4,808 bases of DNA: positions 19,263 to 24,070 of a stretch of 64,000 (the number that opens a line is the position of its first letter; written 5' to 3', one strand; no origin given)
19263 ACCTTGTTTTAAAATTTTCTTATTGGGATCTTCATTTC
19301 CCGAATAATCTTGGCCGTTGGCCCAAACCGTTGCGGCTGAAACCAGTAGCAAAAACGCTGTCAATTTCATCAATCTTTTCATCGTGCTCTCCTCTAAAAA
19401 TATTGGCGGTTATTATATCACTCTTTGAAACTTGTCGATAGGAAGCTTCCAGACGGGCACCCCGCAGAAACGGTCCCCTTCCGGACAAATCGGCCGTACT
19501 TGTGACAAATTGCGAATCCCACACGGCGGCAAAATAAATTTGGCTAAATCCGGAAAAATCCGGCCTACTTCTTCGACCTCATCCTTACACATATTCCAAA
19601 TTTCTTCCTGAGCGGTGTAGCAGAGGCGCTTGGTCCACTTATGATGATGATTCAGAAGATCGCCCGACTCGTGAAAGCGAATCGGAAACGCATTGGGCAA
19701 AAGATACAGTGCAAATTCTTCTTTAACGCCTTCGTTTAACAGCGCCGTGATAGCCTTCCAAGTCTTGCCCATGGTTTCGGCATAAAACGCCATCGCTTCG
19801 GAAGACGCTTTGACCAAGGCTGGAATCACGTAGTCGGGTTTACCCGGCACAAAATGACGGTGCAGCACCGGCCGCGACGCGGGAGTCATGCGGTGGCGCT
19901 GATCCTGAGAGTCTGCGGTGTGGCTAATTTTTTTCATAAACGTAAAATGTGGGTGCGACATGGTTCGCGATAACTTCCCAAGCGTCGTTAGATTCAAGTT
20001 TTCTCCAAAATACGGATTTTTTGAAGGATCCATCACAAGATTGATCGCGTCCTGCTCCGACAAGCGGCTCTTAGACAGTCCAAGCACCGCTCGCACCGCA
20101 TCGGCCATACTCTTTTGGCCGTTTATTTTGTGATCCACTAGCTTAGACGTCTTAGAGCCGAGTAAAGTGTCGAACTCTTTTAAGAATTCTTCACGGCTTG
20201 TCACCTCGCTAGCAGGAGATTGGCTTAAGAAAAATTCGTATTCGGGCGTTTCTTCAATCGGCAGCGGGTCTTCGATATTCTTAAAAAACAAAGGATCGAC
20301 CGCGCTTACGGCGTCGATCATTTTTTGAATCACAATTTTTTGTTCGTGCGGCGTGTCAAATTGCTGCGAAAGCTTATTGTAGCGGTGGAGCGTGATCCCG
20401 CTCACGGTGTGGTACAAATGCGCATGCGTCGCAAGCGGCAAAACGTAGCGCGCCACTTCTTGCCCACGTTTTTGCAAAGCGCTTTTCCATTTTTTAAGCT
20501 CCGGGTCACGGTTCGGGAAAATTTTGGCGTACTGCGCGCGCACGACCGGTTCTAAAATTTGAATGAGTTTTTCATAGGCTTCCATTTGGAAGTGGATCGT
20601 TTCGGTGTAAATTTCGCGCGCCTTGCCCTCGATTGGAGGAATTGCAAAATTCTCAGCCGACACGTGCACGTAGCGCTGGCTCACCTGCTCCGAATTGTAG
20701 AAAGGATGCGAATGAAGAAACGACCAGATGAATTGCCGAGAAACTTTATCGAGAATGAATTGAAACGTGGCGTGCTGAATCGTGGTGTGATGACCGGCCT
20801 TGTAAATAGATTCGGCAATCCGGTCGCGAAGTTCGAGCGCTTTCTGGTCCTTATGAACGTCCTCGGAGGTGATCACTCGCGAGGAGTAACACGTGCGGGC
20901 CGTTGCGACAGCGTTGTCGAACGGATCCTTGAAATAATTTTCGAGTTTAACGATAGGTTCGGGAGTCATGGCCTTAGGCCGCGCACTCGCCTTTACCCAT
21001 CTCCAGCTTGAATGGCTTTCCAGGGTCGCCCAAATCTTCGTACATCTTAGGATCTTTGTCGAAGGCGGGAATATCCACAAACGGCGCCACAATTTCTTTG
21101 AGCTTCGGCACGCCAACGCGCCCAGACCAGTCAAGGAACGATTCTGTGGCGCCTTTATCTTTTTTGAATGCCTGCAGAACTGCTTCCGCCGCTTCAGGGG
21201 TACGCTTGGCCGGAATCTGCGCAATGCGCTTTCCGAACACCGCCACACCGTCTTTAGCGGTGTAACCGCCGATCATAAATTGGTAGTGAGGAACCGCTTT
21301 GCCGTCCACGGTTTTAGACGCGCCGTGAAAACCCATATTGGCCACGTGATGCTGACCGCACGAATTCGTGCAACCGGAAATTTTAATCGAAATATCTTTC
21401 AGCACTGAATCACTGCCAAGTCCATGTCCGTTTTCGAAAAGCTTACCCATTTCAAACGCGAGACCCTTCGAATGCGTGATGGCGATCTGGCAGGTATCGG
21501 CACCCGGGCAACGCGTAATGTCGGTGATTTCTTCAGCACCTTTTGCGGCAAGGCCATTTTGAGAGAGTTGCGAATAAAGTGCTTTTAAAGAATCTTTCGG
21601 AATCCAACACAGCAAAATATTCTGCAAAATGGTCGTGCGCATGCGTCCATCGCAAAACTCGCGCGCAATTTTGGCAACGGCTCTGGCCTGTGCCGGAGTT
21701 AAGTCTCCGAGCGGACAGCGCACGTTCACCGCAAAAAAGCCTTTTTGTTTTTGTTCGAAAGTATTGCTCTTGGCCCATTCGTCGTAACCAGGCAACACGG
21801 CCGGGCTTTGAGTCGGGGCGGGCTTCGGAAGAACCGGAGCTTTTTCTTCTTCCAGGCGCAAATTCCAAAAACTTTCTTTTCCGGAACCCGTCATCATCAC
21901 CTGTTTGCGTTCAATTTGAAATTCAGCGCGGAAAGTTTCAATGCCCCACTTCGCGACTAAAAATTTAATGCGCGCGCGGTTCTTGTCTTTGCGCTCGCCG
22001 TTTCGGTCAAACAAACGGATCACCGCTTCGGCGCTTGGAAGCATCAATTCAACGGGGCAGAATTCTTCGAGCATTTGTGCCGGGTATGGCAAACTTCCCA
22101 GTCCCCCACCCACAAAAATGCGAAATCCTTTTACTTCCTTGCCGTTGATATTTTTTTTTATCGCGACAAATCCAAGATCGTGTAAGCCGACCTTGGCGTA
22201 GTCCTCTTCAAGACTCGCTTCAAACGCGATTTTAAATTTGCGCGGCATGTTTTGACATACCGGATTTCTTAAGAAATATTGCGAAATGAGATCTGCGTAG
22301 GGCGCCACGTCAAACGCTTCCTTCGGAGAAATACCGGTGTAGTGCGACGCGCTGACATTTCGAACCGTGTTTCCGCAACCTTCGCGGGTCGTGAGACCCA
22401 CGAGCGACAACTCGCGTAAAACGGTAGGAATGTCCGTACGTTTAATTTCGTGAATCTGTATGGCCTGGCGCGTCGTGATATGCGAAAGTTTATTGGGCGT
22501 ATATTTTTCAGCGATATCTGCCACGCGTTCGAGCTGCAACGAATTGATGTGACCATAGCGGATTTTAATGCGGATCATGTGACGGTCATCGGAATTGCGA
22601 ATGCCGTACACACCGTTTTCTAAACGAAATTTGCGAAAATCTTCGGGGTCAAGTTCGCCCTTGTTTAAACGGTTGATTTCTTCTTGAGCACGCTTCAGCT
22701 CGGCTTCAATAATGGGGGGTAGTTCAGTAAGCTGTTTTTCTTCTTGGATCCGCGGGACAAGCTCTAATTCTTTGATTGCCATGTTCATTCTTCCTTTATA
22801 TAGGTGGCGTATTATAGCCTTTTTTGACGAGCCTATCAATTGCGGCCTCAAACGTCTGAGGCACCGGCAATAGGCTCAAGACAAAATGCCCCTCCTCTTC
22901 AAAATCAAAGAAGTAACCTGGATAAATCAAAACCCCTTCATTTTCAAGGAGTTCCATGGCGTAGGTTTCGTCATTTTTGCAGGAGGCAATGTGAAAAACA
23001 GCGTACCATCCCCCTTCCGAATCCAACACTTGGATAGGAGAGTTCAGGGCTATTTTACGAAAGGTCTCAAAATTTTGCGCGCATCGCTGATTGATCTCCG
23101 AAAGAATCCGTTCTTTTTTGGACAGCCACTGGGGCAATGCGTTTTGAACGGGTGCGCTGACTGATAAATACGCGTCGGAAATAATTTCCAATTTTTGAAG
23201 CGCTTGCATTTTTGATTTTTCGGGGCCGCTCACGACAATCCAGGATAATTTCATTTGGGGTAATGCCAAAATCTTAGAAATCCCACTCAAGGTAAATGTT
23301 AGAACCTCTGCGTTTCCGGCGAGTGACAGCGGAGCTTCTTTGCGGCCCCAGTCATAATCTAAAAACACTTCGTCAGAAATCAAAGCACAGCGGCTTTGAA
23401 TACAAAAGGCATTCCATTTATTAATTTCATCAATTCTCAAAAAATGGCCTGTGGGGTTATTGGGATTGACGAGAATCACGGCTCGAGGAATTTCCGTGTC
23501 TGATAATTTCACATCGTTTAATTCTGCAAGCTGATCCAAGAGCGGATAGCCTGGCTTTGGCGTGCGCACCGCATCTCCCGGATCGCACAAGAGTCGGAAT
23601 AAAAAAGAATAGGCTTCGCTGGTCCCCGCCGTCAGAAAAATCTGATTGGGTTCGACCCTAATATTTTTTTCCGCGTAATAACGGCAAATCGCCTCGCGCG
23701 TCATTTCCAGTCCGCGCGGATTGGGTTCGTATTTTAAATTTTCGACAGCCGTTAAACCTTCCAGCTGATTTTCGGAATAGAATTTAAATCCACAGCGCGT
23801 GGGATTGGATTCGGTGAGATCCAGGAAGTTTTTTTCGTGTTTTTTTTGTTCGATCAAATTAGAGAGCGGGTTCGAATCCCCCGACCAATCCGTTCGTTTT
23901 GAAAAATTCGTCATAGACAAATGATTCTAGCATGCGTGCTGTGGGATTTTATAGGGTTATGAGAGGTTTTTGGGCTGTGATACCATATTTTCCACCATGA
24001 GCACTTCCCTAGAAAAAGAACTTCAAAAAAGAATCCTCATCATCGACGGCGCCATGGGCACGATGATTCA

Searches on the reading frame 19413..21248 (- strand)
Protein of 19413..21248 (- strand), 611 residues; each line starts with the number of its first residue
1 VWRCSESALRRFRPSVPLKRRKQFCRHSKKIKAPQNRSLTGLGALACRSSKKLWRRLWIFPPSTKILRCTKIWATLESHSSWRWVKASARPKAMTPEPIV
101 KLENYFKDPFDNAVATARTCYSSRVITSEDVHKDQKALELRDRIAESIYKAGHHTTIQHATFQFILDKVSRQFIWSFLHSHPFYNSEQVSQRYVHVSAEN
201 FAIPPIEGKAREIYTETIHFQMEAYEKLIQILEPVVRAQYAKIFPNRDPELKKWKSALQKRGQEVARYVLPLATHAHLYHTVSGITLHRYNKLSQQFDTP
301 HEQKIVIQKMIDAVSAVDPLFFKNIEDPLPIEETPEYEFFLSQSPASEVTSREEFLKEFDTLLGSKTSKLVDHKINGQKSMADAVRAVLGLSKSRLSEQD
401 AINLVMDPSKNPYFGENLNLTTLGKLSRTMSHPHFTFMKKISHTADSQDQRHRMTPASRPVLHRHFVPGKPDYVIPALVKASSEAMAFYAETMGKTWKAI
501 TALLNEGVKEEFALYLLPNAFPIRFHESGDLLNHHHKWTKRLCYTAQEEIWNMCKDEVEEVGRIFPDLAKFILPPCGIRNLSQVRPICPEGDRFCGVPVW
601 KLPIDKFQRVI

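Call 46: search_protein_families(library=pfam, proteins=[window:19413-21248:-], max_evalue=0.00001)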
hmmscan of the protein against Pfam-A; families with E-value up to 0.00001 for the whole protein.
window:19413-21248:- (611 aa): 1 family
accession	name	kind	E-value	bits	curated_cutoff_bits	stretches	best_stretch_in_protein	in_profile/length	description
PF02511.20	Thy1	-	1.5e-53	181.9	24.8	2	102-319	2-190/191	Thymidylate synthase complementing protein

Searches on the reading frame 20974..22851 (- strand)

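Call 46: search_protein_families(library=pfam, proteins=[window:20974-22851:-], max_evalue=0.00001)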
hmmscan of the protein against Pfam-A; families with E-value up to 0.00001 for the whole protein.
window:20974-22851:- (625 aa): 2 families
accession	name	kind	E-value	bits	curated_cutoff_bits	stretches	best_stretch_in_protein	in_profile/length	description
PF01077.27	NIR_SIR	-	6.4e-46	156.1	27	2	159-314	1-153/158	Nitrite and sulphite reductase 4Fe-4S domain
PF03460.22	NIR_SIR_ferr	-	1e-36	124.9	24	2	366-429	2-66/69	Nitrite/Sulfite reductase ferredoxin-like half domain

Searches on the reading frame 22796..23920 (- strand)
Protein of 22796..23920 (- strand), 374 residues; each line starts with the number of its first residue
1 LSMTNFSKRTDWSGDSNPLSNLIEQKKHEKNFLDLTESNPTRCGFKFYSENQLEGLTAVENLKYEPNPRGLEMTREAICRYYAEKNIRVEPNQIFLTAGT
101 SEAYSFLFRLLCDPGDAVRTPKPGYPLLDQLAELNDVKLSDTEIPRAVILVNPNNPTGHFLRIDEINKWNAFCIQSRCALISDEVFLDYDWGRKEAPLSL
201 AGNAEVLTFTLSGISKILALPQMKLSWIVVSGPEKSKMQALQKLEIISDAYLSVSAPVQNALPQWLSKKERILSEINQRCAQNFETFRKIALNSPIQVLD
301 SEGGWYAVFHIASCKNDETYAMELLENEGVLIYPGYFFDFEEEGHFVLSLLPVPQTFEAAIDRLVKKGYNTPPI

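Call 46: search_protein_families(library=pfam, proteins=[window:22796-23920:-], max_evalue=0.00001)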
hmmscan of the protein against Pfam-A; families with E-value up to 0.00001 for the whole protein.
window:22796-23920:- (374 aa): 1 family
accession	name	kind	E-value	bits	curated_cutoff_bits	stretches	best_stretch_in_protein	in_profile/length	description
PF00155.27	Aminotran_1_2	-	3.4e-29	102.6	19.7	1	61-346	34-342/361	Aminotransferase class I and II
